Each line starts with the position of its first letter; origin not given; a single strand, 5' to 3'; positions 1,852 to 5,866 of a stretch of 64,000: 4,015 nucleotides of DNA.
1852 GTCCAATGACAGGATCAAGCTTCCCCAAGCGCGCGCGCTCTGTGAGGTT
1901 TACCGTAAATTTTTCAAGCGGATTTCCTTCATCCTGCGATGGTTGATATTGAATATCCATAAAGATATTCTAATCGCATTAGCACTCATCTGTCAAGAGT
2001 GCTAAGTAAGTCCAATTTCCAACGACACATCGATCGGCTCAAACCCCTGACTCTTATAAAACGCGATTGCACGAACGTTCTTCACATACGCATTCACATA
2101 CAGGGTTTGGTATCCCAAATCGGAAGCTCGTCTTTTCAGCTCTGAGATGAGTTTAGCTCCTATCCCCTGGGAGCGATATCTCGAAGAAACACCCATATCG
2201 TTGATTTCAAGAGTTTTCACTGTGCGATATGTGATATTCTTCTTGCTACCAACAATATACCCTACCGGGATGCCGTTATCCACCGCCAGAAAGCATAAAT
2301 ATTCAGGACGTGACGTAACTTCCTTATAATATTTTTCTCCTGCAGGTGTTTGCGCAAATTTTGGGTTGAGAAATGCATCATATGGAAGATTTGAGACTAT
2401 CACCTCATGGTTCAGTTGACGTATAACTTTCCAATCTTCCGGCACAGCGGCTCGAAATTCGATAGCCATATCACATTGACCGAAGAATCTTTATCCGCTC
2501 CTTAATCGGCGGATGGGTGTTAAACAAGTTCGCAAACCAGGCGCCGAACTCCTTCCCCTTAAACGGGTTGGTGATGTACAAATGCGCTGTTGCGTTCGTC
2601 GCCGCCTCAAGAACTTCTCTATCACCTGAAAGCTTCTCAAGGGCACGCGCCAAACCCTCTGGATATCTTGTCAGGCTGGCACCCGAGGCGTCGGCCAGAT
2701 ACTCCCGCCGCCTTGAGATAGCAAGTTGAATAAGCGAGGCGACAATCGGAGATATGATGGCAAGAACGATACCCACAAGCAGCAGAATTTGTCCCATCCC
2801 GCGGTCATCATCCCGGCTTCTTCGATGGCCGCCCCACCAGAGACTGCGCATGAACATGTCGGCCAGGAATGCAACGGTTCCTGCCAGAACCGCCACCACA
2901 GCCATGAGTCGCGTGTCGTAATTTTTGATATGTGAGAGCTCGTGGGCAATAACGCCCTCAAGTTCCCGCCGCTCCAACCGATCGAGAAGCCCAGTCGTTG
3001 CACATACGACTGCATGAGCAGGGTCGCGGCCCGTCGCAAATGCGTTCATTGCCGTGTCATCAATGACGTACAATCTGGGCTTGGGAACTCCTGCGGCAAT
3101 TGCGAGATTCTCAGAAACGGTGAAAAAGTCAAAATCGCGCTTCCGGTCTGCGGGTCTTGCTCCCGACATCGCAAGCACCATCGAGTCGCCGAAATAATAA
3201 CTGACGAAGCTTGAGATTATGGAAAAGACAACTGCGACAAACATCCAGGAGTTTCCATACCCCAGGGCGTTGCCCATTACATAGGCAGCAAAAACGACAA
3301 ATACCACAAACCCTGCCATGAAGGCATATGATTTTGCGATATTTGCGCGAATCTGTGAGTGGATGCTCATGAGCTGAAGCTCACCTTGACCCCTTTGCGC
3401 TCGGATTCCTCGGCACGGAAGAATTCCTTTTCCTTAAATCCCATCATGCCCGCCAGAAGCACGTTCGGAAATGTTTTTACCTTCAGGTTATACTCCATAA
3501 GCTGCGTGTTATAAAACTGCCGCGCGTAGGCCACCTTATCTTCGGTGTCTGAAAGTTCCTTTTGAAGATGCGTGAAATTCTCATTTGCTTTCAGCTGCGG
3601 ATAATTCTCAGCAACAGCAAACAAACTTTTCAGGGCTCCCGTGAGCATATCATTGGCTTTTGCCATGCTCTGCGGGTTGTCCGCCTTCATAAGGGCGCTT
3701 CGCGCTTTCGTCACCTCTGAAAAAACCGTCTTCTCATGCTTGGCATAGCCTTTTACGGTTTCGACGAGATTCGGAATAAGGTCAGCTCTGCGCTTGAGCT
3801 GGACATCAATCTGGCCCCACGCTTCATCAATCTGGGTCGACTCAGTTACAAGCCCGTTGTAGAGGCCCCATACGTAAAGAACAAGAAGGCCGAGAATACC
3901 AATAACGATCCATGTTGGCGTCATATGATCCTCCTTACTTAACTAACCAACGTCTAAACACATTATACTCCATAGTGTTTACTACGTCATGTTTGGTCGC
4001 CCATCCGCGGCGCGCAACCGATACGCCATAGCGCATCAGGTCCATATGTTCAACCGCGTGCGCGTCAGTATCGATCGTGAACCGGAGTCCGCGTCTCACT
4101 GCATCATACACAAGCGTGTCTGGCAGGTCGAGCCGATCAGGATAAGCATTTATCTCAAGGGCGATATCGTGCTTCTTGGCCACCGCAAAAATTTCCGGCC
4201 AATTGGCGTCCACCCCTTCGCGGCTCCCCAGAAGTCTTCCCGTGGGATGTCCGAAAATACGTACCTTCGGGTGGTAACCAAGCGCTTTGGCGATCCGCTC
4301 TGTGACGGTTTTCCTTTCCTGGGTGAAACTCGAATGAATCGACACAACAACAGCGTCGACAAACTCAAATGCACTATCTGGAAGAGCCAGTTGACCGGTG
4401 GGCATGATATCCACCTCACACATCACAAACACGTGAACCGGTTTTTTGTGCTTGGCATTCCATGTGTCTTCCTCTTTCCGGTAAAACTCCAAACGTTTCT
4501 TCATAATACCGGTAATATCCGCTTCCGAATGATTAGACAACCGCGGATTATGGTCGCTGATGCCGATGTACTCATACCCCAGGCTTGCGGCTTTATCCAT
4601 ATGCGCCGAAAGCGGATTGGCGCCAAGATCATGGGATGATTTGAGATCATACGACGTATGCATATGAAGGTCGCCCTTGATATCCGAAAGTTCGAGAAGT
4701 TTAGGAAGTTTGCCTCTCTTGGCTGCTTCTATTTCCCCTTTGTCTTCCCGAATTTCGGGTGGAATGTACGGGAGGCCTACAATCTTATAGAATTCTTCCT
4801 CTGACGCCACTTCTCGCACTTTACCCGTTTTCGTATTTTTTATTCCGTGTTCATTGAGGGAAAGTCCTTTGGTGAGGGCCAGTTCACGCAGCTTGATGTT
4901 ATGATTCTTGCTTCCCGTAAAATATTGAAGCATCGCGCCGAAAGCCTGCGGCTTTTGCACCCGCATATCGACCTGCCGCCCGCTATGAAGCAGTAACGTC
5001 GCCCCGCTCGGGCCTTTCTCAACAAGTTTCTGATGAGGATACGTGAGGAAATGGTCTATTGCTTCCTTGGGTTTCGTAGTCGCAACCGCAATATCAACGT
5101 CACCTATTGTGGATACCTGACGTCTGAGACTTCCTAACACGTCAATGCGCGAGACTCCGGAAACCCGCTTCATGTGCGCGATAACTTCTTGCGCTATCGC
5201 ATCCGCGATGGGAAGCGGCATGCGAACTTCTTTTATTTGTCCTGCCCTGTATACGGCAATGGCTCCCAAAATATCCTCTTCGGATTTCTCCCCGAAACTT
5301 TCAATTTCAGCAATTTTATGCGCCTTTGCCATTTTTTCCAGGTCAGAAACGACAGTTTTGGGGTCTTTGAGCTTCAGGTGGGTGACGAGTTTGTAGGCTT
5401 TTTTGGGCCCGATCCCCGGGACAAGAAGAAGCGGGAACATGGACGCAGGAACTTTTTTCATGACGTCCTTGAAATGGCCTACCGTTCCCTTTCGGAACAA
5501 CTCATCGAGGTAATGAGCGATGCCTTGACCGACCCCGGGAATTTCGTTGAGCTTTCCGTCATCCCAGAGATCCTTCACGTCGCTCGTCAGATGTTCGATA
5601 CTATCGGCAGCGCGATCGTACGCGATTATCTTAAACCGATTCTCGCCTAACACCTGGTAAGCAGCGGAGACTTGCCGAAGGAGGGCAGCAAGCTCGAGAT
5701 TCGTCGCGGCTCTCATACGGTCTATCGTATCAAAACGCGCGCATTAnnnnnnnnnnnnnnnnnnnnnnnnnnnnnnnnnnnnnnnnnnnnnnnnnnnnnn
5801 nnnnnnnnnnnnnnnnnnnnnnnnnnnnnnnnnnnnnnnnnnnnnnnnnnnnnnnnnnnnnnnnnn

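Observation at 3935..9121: Operon of an 1125-aa SF2 helicase with large uncharacterised N- and C-terminal regions and a PolX(PHP) polymerase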

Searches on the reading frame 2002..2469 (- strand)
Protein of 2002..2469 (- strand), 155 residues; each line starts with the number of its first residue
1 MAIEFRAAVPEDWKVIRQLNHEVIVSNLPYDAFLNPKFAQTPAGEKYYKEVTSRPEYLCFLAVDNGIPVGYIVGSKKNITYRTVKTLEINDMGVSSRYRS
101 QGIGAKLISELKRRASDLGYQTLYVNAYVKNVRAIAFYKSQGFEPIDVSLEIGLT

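Call 6: search_protein_families(library=pfam, proteins=[window:2002-2469:-], max_evalue=0.01)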
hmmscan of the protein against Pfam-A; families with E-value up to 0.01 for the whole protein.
window:2002-2469:- (155 aa): 8 families
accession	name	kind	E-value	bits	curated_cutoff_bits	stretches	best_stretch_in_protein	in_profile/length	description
PF00583.31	Acetyltransf_1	-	2.1e-18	67.1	20.7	1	45-143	21-116/116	Acetyltransferase (GNAT) family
PF13508.13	Acetyltransf_7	-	3.5e-14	53.4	27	1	56-145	2-84/84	Acetyltransferase (GNAT) domain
PF13673.13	Acetyltransf_10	-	5.2e-12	46.3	23.6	1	44-148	19-112/128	Acetyltransferase (GNAT) domain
PF01233.25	NMT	-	0.00078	19.8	25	1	69-127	89-150/160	Myristoyl-CoA:protein N-myristoyltransferase, N-terminal domain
PF08445.16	FR47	-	0.00084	19.7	22.1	1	89-148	24-82/86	FR47-like protein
PF13420.13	Acetyltransf_4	-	0.0021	18.5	24.3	1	7-144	3-135/155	Acetyltransferase (GNAT) domain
PF17013.11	Acetyltransf_15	-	0.0024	17.7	35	1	4-143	19-136/210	Putative acetyl-transferase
PF14542.12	Acetyltransf_CG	-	0.0029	18.1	30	1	79-131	15-69/80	GCN5-related N-acetyl-transferase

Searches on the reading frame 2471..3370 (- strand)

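Call 6: search_protein_families(library=pfam, proteins=[window:2471-3370:-], max_evalue=0.01)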
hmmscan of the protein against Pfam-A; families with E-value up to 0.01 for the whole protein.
window:2471-3370:- (299 aa): 4 families
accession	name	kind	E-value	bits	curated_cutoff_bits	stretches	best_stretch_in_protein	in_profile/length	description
PF01435.24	Peptidase_M48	-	3.4e-31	108.9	20.3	1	85-298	10-184/186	Peptidase family M48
PF20990.2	DUF2207_C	-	0.0022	18.2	33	0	156-252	144-214/247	Predicted membrane protein (DUF2207) C-terminal domain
PF07666.16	MpPF26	-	0.0025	18.3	37.2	0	192-213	52-73/75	M penetrans paralogue family 26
PF05569.17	Peptidase_M56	-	0.0047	16.6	31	1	126-162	182-218/296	BlaR1 peptidase M56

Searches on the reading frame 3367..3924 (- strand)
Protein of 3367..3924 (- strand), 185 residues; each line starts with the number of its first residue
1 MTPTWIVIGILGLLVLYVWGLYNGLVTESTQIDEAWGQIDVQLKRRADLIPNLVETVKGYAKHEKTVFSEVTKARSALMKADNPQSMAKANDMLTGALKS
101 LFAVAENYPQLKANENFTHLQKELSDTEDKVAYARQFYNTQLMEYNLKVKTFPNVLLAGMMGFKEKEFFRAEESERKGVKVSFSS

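Call 6: search_protein_families(library=pfam, proteins=[window:3367-3924:-], max_evalue=0.01)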
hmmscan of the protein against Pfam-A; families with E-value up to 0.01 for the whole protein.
window:3367-3924:- (185 aa): 1 family
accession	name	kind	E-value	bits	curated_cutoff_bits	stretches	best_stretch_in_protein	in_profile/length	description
PF04011.17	LemA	-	7.5e-63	211.3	26.2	1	35-183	1-149/149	LemA family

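Call 89: find_encoding_contigs(protein=window:3367-3924:-, flank=10000, max_places=10)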
Protein window:3367-3924:- (185 aa): 3 contigs read that carry it; 3 places shown.
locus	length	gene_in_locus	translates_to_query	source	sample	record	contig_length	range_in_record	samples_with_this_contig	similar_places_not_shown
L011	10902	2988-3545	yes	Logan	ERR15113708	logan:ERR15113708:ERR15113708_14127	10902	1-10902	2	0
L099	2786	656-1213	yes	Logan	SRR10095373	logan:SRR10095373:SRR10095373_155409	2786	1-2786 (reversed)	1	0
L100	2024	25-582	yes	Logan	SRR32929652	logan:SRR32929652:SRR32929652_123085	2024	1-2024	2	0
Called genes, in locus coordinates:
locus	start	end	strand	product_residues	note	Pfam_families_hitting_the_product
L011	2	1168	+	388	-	?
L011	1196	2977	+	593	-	PF14716:HHH_8, PF14791:DNA_pol_B_thumb, PF02811:PHP (weak)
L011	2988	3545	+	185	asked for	PF04011:LemA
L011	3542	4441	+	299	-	PF01435:Peptidase_M48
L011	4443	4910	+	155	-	PF00583:Acetyltransf_1, PF13673:Acetyltransf_10, PF13508:Acetyltransf_7, PF08445:FR47 (weak)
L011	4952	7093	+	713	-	PF00158:Sigma54_activat (faint), PF23569:NBD_SMAX1, PF00004:AAA, PF17871:AAA_lid_9, PF00004:AAA, PF07724:AAA_2, PF07728:AAA_5, PF10431:ClpB_D2-small, +6 more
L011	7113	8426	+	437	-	PF08245:Mur_ligase_M, PF08353:MurT_C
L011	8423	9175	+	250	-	PF07685:GATase_3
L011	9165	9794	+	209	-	PF13489:Methyltransf_23, PF01209:Ubie_methyltran (weak), PF13847:Methyltransf_31, PF08241:Methyltransf_11, PF08242:Methyltransf_12, PF13649:Methyltransf_25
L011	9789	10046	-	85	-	-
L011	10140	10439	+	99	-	PF02686:GatC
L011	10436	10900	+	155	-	?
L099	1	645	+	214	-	?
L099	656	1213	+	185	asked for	PF04011:LemA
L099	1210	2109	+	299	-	PF01435:Peptidase_M48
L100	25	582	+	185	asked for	PF04011:LemA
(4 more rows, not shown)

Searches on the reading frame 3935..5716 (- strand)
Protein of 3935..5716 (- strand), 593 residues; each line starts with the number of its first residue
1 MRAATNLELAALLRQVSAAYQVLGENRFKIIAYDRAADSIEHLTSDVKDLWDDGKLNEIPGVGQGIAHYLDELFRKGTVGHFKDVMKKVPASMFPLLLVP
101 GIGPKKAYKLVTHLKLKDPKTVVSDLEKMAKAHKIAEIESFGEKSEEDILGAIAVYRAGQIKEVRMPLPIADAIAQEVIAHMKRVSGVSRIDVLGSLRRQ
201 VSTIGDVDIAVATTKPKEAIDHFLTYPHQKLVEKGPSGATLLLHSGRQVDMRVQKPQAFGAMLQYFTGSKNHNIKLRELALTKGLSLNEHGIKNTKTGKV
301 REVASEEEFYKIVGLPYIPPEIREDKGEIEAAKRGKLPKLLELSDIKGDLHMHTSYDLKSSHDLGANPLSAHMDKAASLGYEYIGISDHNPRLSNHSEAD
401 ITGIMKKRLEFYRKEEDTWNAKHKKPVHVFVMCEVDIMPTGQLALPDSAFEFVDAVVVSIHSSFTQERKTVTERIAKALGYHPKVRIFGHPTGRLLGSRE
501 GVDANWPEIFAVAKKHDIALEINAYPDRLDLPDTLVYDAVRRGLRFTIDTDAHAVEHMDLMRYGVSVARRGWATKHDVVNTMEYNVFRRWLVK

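Call 6: search_protein_families(library=pfam, proteins=[window:3935-5716:-], max_evalue=0.01)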
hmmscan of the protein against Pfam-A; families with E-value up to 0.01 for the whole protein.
window:3935-5716:- (593 aa): 6 families
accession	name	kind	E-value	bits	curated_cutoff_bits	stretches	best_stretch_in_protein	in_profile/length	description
PF14791.11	DNA_pol_B_thumb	-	8.8e-24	83.6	25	1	263-324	2-63/63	DNA polymerase beta thumb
PF14716.13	HHH_8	-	3.7e-13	50.1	30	1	5-78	2-72/73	Helix-hairpin-helix domain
PF02811.25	PHP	-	2.1e-07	31.8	26.4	1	349-523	1-162/164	PHP domain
PF14792.12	DNA_pol_B_palm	-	3.7e-05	24.4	25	1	165-234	1-73/113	DNA polymerase beta palm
PF14520.12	HHH_5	-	9.7e-05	23.2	27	1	96-150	4-52/57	Helix-hairpin-helix domain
PF00633.29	HHH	-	0.00016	21.8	24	1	89-110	6-27/30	Helix-hairpin-helix motif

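Call 7: search_protein_families(library=ncbifam, proteins=[window:3935-5716:-], max_evalue=0.01)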
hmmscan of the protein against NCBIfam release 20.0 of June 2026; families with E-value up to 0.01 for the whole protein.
window:3935-5716:- (593 aa): 7 families
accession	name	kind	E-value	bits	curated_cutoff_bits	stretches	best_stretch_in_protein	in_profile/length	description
NF006375.0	PRK08609.1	equivalog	1.6e-131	439.7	426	1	10-591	8-567/571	DNA polymerase/3'-5' exonuclease PolX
NF005928.0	PRK07945.1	equivalog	3.6e-49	167.9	250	1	344-591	96-334/337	PHP domain-containing protein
NF006251.0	PRK08392.1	equivalog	1.4e-10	41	212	1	349-579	3-211/216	hypothetical protein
NF006702.0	PRK09248.1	domain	2e-10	40.6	264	1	347-524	4-160/246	PHP domain-containing protein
TIGR01856.1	hisJ_fam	subfamily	1.2e-06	28.4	90.2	1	349-462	2-112/252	histidinol-phosphatase HisJ family protein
NF005996.1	PRK08123.1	equivalog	8.5e-05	22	133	1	349-461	2-116/262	histidinol-phosphatase HisJ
NF005596.0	PRK07328.1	subfamily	0.00091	18.7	202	0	349-446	5-98/269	histidinol-phosphatase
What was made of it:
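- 3935..5716 (-): PolX-PHP DNA polymerase/3'-5' exonuclease CDS, 593 aa. Pfam HHH_8, palm, thumb and PHP (calls 6, 7).
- Checked: PolX passes the NCBIfam equivalog cut-off (NF006375, 439.7 vs 426 bits) and has HhH, palm, thumb and PHP domains (calls 6, 7).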

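Call 8: search_protein_families(library=padloc, proteins=[window:3935-5716:-], max_evalue=0.01)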
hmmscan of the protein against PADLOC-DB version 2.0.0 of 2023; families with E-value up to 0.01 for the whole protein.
window:3935-5716:- (593 aa): 0 families

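Call 30: list_cluster_members(proteins=[P0001, P0003, P0004, window:3935-5716:-])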
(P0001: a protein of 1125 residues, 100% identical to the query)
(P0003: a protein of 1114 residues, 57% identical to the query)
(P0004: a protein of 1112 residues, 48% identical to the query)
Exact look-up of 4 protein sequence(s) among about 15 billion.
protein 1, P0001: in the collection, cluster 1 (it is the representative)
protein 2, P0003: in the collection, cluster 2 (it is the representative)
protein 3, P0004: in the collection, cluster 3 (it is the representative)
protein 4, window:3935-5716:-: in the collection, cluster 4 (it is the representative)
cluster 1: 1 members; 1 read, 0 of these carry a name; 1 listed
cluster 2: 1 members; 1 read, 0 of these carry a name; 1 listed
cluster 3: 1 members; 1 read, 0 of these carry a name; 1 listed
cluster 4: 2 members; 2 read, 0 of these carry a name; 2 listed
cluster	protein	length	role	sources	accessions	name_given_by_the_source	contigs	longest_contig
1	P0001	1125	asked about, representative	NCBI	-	-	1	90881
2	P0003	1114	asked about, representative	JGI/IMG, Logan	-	-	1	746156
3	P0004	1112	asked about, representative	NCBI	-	-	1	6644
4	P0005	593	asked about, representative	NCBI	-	-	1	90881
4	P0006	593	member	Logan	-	-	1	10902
